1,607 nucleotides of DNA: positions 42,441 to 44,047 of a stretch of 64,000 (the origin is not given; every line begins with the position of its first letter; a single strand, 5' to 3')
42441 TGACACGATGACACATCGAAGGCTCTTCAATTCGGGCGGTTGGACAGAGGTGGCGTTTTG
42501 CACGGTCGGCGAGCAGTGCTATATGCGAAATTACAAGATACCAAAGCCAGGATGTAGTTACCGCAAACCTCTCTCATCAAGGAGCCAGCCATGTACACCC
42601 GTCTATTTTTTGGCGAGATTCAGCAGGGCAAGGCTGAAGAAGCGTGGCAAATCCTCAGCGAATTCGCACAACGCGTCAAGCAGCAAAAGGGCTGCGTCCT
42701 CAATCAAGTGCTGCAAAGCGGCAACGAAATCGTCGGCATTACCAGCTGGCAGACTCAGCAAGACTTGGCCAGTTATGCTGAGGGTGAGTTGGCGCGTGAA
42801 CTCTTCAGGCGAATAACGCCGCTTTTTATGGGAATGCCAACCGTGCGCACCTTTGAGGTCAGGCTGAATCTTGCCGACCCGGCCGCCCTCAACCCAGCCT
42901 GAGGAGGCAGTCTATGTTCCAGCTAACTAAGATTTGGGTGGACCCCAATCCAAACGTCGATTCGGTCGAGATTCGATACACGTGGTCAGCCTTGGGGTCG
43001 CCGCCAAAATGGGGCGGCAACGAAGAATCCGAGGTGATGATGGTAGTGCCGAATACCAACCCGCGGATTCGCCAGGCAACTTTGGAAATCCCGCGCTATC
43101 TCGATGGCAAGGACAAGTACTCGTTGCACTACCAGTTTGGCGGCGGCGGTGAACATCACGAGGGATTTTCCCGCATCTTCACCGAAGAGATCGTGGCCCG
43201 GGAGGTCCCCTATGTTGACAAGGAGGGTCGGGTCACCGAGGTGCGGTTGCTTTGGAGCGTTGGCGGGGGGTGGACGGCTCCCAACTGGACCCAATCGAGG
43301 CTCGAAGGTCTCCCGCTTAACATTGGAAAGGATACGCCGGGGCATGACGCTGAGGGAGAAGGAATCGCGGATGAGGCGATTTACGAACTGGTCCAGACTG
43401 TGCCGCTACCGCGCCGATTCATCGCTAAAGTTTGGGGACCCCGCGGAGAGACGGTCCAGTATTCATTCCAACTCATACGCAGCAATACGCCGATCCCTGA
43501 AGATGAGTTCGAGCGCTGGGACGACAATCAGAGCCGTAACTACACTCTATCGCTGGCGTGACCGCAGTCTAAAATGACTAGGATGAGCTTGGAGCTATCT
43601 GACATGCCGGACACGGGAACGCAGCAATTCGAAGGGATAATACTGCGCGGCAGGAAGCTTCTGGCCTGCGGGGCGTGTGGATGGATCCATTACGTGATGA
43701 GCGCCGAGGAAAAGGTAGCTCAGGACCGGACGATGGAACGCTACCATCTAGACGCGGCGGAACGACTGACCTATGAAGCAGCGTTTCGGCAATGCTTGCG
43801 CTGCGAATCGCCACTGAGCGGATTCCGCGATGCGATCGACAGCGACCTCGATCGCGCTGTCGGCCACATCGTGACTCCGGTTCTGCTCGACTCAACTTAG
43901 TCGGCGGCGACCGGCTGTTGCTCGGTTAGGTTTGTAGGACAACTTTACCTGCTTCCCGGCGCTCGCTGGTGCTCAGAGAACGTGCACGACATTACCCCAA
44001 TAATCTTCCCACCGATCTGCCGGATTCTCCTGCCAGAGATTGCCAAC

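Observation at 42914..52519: Three paralogs of a protein family I cannot place, embedded in a stress-gene neighbourhood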

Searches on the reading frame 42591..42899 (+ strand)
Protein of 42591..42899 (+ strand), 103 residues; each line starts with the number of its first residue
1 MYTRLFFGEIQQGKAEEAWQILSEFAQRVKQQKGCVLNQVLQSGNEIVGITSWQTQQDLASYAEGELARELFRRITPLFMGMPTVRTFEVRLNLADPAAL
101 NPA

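Call 6: search_protein_families(library=pfam, proteins=[window:42591-42899:+], max_evalue=1)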
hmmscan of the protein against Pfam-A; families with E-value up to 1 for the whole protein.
window:42591-42899:+ (103 aa): 5 families
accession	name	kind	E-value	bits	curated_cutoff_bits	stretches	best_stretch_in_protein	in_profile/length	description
PF03992.22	ABM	-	9.7e-06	26.1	23.1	1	1-69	1-73/78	Antibiotic biosynthesis monooxygenase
PF17874.7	TPR_MalT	-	0.063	13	45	1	10-63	172-222/336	MalT-like TPR region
PF00667.26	FAD_binding_1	-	0.12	12.4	32.3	1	26-75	86-135/222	FAD binding domain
PF13808.11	DDE_Tnp_1_assoc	-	0.13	12.8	32.3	1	48-102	33-82/88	DDE_Tnp_1-associated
PF23347.1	TPR_Nup160_C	-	0.18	11.4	27.1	1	11-46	103-143/259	Nup160 C-terminal TPR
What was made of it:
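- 42591..42902 (+): ABM-domain protein (103 aa), first gene of the ABM-A-zinc-ribbon operon and a conserved partner of A-type genes. Pfam PF03992, E=9.7e-6, 26.1 bits against a cut-off of 23.1 (call 6).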

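Call 7: search_protein_families(library=ncbifam, proteins=[window:42591-42899:+], max_evalue=1)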
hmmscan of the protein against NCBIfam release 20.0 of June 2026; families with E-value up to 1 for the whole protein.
window:42591-42899:+ (103 aa): 0 families

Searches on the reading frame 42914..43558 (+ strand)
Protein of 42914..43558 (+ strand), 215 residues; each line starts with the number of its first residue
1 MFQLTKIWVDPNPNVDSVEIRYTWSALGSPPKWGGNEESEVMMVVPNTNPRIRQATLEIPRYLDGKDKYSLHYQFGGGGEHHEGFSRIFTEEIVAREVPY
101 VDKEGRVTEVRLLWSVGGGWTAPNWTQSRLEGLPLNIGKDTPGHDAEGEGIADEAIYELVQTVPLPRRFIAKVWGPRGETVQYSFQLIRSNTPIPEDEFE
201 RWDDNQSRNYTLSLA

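Call 6: search_protein_families(library=pfam, proteins=[window:42914-43558:+], max_evalue=1)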
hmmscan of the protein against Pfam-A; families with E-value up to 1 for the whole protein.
window:42914-43558:+ (215 aa): 0 families

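Call 7: search_protein_families(library=ncbifam, proteins=[window:42914-43558:+], max_evalue=1)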
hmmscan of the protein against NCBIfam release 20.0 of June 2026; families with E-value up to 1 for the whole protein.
window:42914-43558:+ (215 aa): 0 families

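Call 8: search_solved_structures(query=A1, max_evalue=10)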
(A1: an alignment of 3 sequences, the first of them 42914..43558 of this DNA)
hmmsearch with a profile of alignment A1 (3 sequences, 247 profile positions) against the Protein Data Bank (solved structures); distinct sequences matched with E-value up to 10: 0.

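Call 10: find_homologous_proteins(query=window:42914-43558:+)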
Query window:42914-43558:+ (215 aa): 258 proteins with E <= 0.001 among 448 candidates; the best 120 are listed.
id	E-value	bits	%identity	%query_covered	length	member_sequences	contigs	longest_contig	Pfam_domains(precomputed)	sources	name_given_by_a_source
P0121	1.3e-138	478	96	100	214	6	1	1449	-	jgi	jgi:hypothetical protein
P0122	7.1e-137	472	93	100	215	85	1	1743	-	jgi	jgi:hypothetical protein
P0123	1.5e-112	393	77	100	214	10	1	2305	-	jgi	jgi:hypothetical protein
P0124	3.4e-112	392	76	100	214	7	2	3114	-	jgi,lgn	-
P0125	4.6e-111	388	76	100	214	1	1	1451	-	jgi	jgi:hypothetical protein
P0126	1.2e-110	387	73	100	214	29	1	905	-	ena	-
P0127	8.9e-109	380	73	100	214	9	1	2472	-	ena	-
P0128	2.6e-108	379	74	100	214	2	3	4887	-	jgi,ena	jgi:hypothetical protein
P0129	6.2e-107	374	72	100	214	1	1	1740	-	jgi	-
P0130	9.4e-107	374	73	100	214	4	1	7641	-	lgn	-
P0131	1.3e-106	373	72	100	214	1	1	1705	-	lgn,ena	-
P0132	6.7e-106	371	73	100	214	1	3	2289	-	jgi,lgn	jgi:hypothetical protein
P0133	1.0e-105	370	72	100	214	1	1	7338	-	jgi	jgi:hypothetical protein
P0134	1.6e-105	370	72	100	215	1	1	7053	-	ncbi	-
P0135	1.8e-105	370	71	100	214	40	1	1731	-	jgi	jgi:hypothetical protein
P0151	3.4e-101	356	68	100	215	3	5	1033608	-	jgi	jgi:hypothetical protein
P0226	1.7e-90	321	64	100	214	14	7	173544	-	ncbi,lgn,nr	ncbi:MAG TPA: hypothetical protein VNN62_10630 [Methylomirabilota bacterium]|nr:hypothetical protein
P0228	1.7e-90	321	65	100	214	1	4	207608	-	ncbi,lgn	-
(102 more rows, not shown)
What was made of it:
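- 42914..43561 (+): Paralog A (215 aa), 'A-type' subfamily. Domain 1 is about residues 1-88 and domain 2 about residues 89-215. It ends with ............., the version closest to the canonical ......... motif of starch-binding domains. 258 homologs, 62-96% identical, all named hypothetical (call 10).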

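Call 20: find_encoding_contigs(protein=P0151, flank=8000, max_places=3)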
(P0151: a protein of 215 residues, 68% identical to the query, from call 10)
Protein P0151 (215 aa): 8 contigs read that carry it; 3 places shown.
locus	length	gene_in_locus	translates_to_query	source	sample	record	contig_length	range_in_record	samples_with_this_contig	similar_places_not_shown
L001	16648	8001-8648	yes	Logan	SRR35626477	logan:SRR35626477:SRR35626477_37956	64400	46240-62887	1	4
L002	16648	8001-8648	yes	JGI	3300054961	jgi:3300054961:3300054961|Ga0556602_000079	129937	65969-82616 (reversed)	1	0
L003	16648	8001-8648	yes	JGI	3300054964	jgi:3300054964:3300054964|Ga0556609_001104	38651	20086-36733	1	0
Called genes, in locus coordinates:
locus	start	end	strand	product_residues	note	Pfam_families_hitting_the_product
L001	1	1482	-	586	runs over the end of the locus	PF07992:Pyr_redox_2 (faint), PF00743:FMO-like (weak), PF01266:DAO (faint), PF13450:NAD_binding_8 (weak), PF13738:Pyr_redox_3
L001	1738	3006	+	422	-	PF00278:Orn_DAP_Arg_deC, PF01168:Ala_racemase_N, PF02784:Orn_Arg_deC_N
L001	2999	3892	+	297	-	PF01678:DAP_epimerase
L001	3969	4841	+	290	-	PF00701:DHDPS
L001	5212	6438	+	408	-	PF04909:Amidohydro_2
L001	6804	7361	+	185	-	PF13180:PDZ_2, PF17820:PDZ_6 (faint)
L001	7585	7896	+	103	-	-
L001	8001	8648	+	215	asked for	-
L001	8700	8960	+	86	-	-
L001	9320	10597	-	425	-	PF27522:YDMC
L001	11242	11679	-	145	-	PF00903:Glyoxalase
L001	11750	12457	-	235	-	PF00117:GATase, PF04204:HTS (weak), PF07722:Peptidase_C26 (weak)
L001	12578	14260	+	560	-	PF00501:AMP-binding, PF13193:AMP-binding_C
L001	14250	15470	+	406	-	PF02515:CoA_transf_3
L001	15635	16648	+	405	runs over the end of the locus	PF02515:CoA_transf_3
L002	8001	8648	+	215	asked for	-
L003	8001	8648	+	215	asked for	-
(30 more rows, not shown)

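Call 30: find_encoding_contigs(protein=P0228, flank=7000, max_places=2)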
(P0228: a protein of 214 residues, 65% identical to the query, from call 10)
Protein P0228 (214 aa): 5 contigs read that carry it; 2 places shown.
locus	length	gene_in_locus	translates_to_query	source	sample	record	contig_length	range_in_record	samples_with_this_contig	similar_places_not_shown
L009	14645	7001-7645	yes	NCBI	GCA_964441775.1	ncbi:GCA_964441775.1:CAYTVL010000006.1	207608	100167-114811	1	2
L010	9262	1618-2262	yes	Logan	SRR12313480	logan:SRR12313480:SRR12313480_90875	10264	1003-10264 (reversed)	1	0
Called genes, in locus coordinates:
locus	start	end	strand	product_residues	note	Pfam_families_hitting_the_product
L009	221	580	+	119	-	PF03992:ABM (faint)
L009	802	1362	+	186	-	-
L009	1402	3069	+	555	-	PF02922:CBM_48 (weak), PF16561:AMPK1_CBM, PF00756:Esterase, PF00011:HSP20, PF17886:ArsA_HSP20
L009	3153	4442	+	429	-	PF14701:hDGE_amylase, PF00128:Alpha-amylase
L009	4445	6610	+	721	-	PF02922:CBM_48, PF00128:Alpha-amylase (weak), PF21331:Isoamylase_C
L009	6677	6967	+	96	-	PF03992:ABM (weak)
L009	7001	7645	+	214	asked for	-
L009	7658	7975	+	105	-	-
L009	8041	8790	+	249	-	-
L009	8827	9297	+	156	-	-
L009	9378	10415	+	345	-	PF04909:Amidohydro_2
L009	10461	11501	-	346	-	PF01636:APH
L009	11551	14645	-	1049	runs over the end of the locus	PF00211:Guanylate_cyc, PF13191:AAA_16, PF17874:TPR_MalT (weak)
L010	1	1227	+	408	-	?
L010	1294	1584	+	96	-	PF03992:ABM (weak)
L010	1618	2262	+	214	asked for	-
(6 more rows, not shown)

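Call 31: find_encoding_contigs(protein=P0226, flank=7000, max_places=2)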
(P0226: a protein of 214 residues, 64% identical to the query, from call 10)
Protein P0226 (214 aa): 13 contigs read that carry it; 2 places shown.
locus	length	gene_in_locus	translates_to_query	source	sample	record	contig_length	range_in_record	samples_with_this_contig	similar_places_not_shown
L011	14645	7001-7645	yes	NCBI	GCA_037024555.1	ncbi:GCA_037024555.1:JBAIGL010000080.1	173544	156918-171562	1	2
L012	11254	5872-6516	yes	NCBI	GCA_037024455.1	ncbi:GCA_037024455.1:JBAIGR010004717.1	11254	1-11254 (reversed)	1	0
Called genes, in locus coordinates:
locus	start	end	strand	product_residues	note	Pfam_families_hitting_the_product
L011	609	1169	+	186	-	-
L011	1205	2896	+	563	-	PF02922:CBM_48, PF16561:AMPK1_CBM, PF00756:Esterase, PF00011:HSP20, PF17886:ArsA_HSP20 (weak)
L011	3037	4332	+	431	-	PF14701:hDGE_amylase, PF00128:Alpha-amylase (weak)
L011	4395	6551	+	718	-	PF02922:CBM_48, PF00128:Alpha-amylase (weak), PF21331:Isoamylase_C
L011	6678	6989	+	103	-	PF03992:ABM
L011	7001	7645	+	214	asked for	-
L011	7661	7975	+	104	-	-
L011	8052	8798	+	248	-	-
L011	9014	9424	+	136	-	-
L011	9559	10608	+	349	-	PF04909:Amidohydro_2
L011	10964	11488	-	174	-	PF04981:NMD3 (weak)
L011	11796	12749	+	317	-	-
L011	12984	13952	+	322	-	-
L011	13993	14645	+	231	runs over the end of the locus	PF04264:YceI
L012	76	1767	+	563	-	PF02922:CBM_48, PF16561:AMPK1_CBM, PF00756:Esterase, PF00011:HSP20, PF17886:ArsA_HSP20 (weak)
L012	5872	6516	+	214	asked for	-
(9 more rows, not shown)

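Call 64: list_cluster_members(proteins=[window:42914-43558:+, window:43976-44719:-, window:51779-52519:-])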
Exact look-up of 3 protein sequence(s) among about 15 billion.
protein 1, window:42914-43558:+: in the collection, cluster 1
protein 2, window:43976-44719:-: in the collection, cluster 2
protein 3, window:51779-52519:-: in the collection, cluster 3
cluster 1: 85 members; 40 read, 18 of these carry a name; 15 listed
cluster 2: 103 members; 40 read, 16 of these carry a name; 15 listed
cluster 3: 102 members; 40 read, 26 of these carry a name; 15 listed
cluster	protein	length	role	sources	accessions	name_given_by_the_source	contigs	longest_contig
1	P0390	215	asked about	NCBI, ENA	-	-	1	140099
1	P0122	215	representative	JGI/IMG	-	hypothetical protein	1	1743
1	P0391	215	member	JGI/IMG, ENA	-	hypothetical protein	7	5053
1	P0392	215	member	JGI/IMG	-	hypothetical protein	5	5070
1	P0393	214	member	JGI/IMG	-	hypothetical protein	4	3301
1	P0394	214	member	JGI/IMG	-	hypothetical protein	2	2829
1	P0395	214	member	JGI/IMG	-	hypothetical protein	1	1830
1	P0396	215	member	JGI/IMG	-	hypothetical protein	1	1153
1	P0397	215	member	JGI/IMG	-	hypothetical protein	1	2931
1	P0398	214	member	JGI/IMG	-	hypothetical protein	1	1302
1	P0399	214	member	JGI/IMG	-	hypothetical protein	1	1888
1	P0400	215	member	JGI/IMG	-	hypothetical protein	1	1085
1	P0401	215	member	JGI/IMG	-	hypothetical protein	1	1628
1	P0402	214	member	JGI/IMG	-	hypothetical protein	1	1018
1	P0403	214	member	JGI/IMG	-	hypothetical protein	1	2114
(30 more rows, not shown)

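Call 66: search_protein_families(library=pfam, alignment_id=A4, max_evalue=10)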
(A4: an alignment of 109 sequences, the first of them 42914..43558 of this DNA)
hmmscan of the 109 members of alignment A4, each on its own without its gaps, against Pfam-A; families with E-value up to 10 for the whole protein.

A. member 1, window:42914-43558:+ (215 aa): 0 families

B. families by the number of members that match (of 109 scanned): 12 families
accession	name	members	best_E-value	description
PF10731.15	Anophelin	8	0.0041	Thrombin inhibitor from mosquito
PF12969.12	DUF3857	7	0.06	Domain of Unknown Function with PDB structure (DUF3857)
PF03370.18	CBM_21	6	0.17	Carbohydrate/starch-binding module (family 21)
PF23082.1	Myb_DNA-binding_2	4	0.058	Myb-like DNA-binding domain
PF00013.35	KH_1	2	0.17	KH domain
PF16760.10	CBM53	1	0.076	Starch/carbohydrate-binding module (family 53)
PF15232.11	DUF4585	1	0.11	Domain of unknown function (DUF4585)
PF15637.11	Tox-HNH-HHH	1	0.2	HNH/Endo VII superfamily nuclease toxin with a HHH motif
PF21474.3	DNApolII_N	1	0.21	DNA polymerase II, N-terminal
PF06748.17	DUF1217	1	0.26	Protein of unknown function (DUF1217)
PF03423.18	CBM_25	1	0.33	Carbohydrate binding domain (family 25)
PF04671.17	Ag332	1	1.6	Erythrocyte membrane-associated giant protein antigen 332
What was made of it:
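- On CBM53 / CBM25-type starch-binding domain (domain 2 only): Among 109 members scanned at E up to 10, the best were CBM53 0.076 (1 member), CBM_21 0.17 (6 members) and CBM_25 0.33 (1 member) (call 66).
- Tried and rejected: Pfam at E up to 10 on 109 members gave only noise-level hits (call 66).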

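Call 67: search_solved_structures(query=A4, max_evalue=10, show_alignments=2)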
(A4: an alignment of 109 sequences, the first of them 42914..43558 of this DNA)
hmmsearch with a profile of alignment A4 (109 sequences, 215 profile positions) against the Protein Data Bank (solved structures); distinct sequences matched with E-value up to 10: 2.
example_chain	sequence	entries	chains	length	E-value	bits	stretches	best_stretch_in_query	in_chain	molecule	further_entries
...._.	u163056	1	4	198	0.053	16.3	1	74-113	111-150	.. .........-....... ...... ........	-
5wwx_A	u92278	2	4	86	0.98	12.2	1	158-194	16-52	RNA-binding E3 ubiquitin-protein ligase MEX3C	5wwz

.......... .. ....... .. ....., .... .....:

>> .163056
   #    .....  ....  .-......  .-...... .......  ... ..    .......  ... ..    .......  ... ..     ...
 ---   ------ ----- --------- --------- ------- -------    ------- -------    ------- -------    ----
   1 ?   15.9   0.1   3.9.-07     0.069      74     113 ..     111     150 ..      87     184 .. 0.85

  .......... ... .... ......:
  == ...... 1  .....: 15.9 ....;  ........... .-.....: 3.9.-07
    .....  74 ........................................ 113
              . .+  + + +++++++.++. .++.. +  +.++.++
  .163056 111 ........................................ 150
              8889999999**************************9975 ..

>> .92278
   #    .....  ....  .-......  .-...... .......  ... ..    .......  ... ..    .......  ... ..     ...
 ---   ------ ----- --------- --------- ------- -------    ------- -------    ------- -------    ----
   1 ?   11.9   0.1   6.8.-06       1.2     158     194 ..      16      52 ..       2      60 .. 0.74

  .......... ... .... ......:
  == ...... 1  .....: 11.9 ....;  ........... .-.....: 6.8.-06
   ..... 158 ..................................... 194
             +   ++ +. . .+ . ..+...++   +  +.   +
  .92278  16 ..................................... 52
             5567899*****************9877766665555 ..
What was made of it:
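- There is no similarity to any catalytic family (calls 6, 7, 8, 67).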

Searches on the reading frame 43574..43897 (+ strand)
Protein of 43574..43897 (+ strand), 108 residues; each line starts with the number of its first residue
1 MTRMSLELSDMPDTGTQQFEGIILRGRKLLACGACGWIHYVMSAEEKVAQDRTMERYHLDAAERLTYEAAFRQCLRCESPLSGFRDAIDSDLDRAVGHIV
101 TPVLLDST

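Call 6: search_protein_families(library=pfam, proteins=[window:43574-43897:+], max_evalue=1)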
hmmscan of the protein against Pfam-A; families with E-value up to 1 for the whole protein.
window:43574-43897:+ (108 aa): 1 family
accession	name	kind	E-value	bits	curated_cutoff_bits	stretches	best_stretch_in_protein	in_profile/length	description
PF14803.11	Zn_ribbon_Nudix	-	0.041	14.2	25.6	1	31-40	24-33/34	Nudix N-terminal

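Call 7: search_protein_families(library=ncbifam, proteins=[window:43574-43897:+], max_evalue=1)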
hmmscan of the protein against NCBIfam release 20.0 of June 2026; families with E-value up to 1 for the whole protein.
window:43574-43897:+ (108 aa): 0 families
